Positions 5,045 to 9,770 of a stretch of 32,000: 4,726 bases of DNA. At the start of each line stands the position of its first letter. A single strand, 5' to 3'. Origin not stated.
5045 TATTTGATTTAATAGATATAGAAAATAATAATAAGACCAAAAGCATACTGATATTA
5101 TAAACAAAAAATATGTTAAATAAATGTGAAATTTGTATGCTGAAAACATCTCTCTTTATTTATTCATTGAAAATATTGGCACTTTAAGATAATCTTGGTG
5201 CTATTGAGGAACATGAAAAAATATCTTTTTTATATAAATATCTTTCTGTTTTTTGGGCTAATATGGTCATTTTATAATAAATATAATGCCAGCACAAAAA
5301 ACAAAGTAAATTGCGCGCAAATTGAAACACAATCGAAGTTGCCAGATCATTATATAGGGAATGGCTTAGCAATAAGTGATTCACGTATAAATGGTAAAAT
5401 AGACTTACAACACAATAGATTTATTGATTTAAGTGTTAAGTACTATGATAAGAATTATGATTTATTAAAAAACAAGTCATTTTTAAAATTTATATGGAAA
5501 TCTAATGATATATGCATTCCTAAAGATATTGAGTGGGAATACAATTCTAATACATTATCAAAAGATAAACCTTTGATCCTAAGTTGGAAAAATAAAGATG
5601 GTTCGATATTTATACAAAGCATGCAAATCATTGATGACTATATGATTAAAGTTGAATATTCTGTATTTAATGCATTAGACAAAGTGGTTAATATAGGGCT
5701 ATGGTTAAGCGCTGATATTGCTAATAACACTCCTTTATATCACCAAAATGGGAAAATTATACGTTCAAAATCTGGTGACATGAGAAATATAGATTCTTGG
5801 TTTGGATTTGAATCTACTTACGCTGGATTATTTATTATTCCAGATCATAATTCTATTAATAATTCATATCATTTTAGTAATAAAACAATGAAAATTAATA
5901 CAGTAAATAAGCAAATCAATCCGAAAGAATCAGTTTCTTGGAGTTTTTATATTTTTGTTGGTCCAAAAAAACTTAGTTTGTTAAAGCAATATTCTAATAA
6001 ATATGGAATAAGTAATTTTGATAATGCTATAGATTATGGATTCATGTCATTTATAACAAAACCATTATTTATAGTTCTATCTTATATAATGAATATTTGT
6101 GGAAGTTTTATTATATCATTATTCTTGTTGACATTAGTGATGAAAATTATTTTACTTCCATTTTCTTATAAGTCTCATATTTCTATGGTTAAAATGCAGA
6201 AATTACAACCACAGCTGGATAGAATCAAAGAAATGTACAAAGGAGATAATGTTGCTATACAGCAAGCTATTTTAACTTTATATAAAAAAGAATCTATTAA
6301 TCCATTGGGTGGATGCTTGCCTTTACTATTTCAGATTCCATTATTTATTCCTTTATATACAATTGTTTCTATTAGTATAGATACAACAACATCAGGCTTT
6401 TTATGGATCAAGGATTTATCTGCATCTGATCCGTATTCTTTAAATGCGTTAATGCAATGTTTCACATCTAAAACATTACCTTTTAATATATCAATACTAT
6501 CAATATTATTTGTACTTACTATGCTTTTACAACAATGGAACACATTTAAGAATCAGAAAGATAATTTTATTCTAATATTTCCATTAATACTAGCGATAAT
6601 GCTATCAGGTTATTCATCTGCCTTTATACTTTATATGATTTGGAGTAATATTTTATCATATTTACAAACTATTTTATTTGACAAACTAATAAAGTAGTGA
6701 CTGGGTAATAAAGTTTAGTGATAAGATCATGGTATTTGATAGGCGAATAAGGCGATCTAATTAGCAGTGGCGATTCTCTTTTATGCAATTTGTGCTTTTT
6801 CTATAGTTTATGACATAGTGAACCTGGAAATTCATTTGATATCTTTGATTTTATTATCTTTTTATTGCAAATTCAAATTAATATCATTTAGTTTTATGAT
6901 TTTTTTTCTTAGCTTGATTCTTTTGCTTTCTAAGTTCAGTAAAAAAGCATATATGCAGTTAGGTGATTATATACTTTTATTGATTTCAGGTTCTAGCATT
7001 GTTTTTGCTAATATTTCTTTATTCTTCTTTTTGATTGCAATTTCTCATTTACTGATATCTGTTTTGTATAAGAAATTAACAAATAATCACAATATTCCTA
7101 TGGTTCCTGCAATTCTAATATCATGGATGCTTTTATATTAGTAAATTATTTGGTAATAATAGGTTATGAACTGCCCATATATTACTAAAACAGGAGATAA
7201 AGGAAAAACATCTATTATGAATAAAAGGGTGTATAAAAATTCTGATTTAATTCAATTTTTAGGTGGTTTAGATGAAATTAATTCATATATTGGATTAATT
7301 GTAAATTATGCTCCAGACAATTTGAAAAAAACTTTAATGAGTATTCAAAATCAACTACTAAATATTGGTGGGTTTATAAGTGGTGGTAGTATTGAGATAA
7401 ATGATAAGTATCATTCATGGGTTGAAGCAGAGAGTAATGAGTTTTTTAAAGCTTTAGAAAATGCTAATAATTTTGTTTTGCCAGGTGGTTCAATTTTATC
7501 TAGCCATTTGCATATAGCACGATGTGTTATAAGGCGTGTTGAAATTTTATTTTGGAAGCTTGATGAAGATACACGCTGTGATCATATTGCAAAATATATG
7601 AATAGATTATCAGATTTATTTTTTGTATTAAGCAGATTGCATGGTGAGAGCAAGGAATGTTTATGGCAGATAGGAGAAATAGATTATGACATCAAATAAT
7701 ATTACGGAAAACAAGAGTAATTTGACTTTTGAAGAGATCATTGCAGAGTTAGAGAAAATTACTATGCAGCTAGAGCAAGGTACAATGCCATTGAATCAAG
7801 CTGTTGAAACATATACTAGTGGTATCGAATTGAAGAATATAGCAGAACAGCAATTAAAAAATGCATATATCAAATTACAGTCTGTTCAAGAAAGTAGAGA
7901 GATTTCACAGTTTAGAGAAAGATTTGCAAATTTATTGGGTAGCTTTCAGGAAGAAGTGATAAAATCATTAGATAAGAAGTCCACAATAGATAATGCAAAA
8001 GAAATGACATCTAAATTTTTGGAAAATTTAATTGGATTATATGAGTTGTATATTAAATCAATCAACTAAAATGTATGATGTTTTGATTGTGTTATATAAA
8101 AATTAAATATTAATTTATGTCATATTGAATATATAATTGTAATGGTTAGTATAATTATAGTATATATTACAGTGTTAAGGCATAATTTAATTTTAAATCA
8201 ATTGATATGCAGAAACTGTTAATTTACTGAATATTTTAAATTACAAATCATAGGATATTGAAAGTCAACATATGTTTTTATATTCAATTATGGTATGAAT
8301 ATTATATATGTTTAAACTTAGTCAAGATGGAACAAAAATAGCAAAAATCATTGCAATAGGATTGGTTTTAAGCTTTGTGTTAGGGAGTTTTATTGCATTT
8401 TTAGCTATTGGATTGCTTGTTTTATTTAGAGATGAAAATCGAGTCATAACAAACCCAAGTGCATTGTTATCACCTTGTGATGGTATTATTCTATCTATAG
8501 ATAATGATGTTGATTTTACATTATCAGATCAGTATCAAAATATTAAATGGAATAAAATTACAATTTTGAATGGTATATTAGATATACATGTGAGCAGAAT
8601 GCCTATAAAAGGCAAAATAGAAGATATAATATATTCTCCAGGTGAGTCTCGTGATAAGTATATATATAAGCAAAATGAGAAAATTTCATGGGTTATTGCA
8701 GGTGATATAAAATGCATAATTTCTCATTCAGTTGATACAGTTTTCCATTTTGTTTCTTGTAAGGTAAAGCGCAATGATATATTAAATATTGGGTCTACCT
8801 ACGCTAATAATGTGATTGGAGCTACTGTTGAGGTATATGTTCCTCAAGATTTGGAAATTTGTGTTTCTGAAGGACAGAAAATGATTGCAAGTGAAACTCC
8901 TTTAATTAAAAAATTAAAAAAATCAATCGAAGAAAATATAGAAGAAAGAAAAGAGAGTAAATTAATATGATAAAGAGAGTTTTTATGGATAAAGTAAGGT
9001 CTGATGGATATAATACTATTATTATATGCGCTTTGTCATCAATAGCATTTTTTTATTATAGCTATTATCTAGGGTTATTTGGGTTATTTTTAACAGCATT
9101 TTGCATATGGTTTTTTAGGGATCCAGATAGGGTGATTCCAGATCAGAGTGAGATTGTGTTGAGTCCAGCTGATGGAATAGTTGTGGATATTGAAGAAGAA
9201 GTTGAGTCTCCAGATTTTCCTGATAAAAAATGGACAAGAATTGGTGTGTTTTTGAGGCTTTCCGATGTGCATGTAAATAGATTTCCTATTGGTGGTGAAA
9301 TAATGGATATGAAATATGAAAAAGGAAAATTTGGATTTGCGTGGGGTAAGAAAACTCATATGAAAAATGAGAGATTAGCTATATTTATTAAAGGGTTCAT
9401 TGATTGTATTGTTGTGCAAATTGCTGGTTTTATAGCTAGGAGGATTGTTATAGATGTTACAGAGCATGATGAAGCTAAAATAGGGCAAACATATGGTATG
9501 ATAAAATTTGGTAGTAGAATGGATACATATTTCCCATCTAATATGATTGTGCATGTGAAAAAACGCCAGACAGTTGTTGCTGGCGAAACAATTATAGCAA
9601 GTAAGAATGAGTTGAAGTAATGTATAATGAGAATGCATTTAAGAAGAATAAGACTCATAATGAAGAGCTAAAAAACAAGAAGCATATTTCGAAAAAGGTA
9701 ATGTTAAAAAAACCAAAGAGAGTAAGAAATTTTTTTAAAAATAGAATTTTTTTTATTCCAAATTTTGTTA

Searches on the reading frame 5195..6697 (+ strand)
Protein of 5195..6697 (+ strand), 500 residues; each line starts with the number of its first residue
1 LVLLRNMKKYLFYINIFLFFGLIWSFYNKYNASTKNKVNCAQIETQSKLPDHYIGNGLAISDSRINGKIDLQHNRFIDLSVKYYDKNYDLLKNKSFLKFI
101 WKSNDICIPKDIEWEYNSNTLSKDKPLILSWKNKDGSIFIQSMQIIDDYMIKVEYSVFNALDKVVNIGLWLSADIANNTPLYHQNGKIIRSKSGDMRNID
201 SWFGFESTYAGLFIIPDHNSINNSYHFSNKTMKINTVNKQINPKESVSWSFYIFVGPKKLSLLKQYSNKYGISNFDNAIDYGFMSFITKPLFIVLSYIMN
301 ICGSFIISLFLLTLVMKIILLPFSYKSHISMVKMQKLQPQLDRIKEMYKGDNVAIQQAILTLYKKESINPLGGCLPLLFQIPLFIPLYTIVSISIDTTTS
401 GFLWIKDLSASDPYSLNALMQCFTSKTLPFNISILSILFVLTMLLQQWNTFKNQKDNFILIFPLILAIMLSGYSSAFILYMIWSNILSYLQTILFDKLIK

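Call 8: search_protein_families(library=ncbifam, proteins=[window:5195-6697:+], max_evalue=0.00001)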
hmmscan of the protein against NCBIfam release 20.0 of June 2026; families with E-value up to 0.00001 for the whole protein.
window:5195-6697:+ (500 aa): 21 families
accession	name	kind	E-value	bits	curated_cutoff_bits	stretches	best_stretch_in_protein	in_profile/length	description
NF002353.0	PRK01318.1-4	equivalog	3.3e-84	283.6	365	1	53-497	79-574/596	membrane protein insertase YidC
NF002352.0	PRK01318.1-3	equivalog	6.9e-50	170.7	447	1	228-495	300-548/562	membrane protein insertase YidC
NF002357.0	PRK01318.2-4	equivalog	1.1e-47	163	479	1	244-499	279-516/532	membrane protein insertase YidC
TIGR03592.1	yidC_oxa1_cterm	subfamily_domain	1.5e-44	152.4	84.3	1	304-495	1-189/191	membrane protein insertase YidC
NF002351.0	PRK01318.1-1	equivalog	9.4e-43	146.7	740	1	194-495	243-530/545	membrane protein insertase YidC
NF002356.0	PRK01318.2-3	equivalog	1e-37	129.9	460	1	232-499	293-575/627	membrane protein insertase YidC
NF002354.0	PRK01318.2-1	equivalog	1.5e-36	126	1094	1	253-499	306-534/548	membrane protein insertase YidC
NF002355.0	PRK01318.2-2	equivalog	2.5e-34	118.8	891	1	196-498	276-596/602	membrane protein insertase YidC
NF002359.0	PRK01318.2-6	equivalog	3.4e-29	101.6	600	1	247-488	325-570/624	membrane protein insertase YidC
NF002168.0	PRK01001.1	equivalog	8.9e-28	97.1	670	1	243-457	504-726/795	membrane protein insertase YidC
NF002358.0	PRK01318.2-5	equivalog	1.7e-27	96.5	605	1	179-492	214-532/545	membrane protein insertase YidC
TIGR03593.1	yidC_nterm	equivalog_domain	5.3e-23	82.2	58.25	1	111-303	144-363/363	membrane protein insertase YidC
NF002803.0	PRK02944.1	equivalog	1.9e-20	73.3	377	1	285-495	38-240/255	YidC family membrane integrase SpoIIIJ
NF002350.0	PRK01315.1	equivalog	7e-20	71.4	282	1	304-445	41-185/329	membrane protein insertase YidC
NF002899.0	PRK03449.1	equivalog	5.9e-19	68.4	276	1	303-402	30-128/359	membrane protein insertase YidC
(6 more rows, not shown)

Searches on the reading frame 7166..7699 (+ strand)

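Call 75: search_protein_families(library=pfam, proteins=[window:7166-7699:+], max_evalue=0.001)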
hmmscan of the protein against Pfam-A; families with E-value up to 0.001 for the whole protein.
window:7166-7699:+ (177 aa): 1 family
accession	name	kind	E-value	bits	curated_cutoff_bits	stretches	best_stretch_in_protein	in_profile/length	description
PF01923.23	Cob_adeno_trans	-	1.2e-41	143.1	24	1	6-158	2-170/171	Cobalamin adenosyltransferase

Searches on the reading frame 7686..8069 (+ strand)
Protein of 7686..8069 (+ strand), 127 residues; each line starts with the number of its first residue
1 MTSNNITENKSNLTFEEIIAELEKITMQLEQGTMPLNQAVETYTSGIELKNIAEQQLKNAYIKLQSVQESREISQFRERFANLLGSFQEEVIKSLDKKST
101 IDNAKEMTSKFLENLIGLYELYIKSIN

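Call 75: search_protein_families(library=pfam, proteins=[window:7686-8069:+], max_evalue=0.001)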
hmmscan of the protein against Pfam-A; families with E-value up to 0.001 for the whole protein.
window:7686-8069:+ (127 aa): 1 family
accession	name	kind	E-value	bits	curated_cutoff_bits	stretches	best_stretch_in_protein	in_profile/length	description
PF02609.21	Exonuc_VII_S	-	1e-11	45.1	24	1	15-63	1-49/52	Exonuclease VII small subunit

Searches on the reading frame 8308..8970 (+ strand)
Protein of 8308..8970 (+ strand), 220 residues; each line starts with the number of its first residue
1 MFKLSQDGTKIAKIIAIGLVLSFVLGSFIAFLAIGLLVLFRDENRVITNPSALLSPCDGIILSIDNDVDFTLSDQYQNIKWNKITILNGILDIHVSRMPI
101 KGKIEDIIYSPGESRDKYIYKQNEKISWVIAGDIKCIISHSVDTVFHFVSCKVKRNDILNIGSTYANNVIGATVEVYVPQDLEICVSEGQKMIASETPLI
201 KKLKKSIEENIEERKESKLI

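Call 8: search_protein_families(library=ncbifam, proteins=[window:8308-8970:+], max_evalue=0.00001)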
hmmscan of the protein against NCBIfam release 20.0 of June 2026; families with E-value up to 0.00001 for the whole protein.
window:8308-8970:+ (220 aa): 11 families
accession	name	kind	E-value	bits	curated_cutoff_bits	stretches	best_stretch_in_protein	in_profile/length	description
NF003684.0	PRK05305.2-4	equivalog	2e-25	89.7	317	1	16-205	25-216/228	phosphatidylserine decarboxylase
NF003679.0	PRK05305.1-3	equivalog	7.3e-24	84.6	252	1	22-199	48-230/234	phosphatidylserine decarboxylase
NF003678.0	PRK05305.1-2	equivalog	3.3e-22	78.9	225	1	21-199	34-214/218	phosphatidylserine decarboxylase family protein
NF003677.0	PRK05305.1-1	equivalog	3.4e-22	78.9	315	1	7-201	17-219/232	phosphatidylserine decarboxylase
NF003685.0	PRK05305.2-5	equivalog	6.8e-21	74.4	183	1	21-204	23-195/198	phosphatidylserine decarboxylase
NF003682.0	PRK05305.2-2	equivalog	1.1e-19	70.7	284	1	21-197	31-207/212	phosphatidylserine decarboxylase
NF003680.0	PRK05305.1-5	equivalog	1.4e-19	70.3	262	1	11-200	18-212/217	phosphatidylserine decarboxylase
TIGR00164.2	AS_decarb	equivalog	1.1e-18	67.3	230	1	14-201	9-210/215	archaetidylserine decarboxylase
NF003681.0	PRK05305.2-1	equivalog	1.1e-17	64.2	377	1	15-213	19-229/231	phosphatidylserine decarboxylase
NF003683.0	PRK05305.2-3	equivalog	9.6e-15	54.5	244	1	17-201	24-202/204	phosphatidylserine decarboxylase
NF038088.1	anchor_synt_D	exception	1e-10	41.4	240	1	17-199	18-192/194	protein sorting system archaetidylserine decarboxylase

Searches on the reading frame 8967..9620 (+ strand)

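Call 8: search_protein_families(library=ncbifam, proteins=[window:8967-9620:+], max_evalue=0.00001)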
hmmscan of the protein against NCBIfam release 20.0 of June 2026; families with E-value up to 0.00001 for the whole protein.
window:8967-9620:+ (217 aa): 11 families
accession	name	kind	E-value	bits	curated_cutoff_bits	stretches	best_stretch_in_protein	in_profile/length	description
NF003684.0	PRK05305.2-4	equivalog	1.6e-62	211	317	1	6-214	5-215/228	phosphatidylserine decarboxylase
NF003678.0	PRK05305.1-2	equivalog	2.2e-62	210.2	225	1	10-213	8-217/218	phosphatidylserine decarboxylase family protein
NF003677.0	PRK05305.1-1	equivalog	1.3e-57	194.7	315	1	6-213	10-220/232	phosphatidylserine decarboxylase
NF003679.0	PRK05305.1-3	equivalog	1.8e-57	194.6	252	1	9-212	26-232/234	phosphatidylserine decarboxylase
NF003685.0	PRK05305.2-5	equivalog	2e-55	187.1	183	1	13-214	5-194/198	phosphatidylserine decarboxylase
NF003681.0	PRK05305.2-1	equivalog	1.7e-54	184.6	377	1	9-212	10-217/231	phosphatidylserine decarboxylase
NF003682.0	PRK05305.2-2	equivalog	1.1e-51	175.2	284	1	18-212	18-211/212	phosphatidylserine decarboxylase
TIGR00164.2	AS_decarb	equivalog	4.5e-49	166.6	230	1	19-215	10-213/215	archaetidylserine decarboxylase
NF003680.0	PRK05305.1-5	equivalog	6.1e-43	146.7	262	1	15-212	15-213/217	phosphatidylserine decarboxylase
NF003683.0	PRK05305.2-3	equivalog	1.8e-41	141.7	244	1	19-213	16-203/204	phosphatidylserine decarboxylase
NF038088.1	anchor_synt_D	exception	9.5e-36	123.1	240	1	19-211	10-193/194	protein sorting system archaetidylserine decarboxylase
